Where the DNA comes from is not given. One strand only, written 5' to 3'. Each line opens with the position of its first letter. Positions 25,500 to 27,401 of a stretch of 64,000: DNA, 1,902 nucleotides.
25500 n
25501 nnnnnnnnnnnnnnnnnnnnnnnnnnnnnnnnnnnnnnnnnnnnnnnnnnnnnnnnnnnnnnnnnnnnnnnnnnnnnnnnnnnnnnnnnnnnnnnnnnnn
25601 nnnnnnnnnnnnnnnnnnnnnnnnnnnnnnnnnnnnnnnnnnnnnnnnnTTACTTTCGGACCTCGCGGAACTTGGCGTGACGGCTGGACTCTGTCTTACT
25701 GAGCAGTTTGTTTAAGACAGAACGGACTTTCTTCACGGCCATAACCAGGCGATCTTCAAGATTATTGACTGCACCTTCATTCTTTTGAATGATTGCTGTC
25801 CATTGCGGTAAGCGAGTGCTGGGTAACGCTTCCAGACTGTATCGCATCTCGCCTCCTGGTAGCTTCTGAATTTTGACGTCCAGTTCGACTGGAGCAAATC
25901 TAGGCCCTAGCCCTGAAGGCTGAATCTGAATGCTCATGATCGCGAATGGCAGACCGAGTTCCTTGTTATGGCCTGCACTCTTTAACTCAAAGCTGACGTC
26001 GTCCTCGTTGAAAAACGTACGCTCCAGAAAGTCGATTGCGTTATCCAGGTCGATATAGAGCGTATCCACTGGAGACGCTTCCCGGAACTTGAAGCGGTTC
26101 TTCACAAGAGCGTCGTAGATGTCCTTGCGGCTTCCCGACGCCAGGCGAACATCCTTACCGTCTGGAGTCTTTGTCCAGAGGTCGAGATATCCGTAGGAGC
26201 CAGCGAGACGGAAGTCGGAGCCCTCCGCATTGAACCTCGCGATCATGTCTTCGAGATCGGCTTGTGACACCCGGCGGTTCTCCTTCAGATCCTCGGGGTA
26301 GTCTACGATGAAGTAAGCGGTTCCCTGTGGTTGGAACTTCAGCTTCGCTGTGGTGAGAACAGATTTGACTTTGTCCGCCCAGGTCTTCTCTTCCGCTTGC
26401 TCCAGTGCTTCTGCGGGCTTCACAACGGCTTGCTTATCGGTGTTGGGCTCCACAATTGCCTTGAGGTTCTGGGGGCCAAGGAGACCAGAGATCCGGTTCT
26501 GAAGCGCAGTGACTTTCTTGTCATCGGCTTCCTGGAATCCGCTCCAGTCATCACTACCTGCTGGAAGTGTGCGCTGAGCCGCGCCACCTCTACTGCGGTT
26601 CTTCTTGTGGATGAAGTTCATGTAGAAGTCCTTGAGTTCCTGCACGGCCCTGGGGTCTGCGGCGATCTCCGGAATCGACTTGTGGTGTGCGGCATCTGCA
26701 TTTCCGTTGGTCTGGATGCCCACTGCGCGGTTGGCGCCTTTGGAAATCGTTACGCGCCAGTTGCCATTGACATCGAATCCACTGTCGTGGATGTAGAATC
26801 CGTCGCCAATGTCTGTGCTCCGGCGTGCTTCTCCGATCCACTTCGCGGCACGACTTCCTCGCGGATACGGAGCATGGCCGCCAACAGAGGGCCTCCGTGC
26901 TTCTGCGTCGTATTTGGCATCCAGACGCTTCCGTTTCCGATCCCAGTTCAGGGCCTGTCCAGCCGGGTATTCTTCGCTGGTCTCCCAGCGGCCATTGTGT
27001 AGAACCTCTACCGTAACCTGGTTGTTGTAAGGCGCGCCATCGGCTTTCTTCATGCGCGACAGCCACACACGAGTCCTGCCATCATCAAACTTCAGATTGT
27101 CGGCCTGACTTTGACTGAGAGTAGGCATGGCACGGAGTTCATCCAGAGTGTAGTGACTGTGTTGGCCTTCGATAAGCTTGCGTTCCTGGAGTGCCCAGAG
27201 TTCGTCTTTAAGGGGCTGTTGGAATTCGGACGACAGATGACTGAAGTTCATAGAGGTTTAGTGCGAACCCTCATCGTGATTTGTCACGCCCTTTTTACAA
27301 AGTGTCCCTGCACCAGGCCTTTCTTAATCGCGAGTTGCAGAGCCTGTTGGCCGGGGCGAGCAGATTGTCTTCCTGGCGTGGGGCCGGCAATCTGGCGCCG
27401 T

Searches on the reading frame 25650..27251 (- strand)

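Call 91: search_protein_families(library=phrogs, proteins=[window:25650-27251:-], max_evalue=0.0001)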
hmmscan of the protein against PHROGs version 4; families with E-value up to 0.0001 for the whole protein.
window:25650-27251:- (533 aa): 1 family
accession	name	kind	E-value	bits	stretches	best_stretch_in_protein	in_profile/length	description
phrog_37997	-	unknown function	2.7e-15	57.3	1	35-97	4-66/67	-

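Call 92: search_protein_families(library=pfam, proteins=[window:25650-27251:-], max_evalue=0.0001)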
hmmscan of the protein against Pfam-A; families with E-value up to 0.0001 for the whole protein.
window:25650-27251:- (533 aa): 0 families
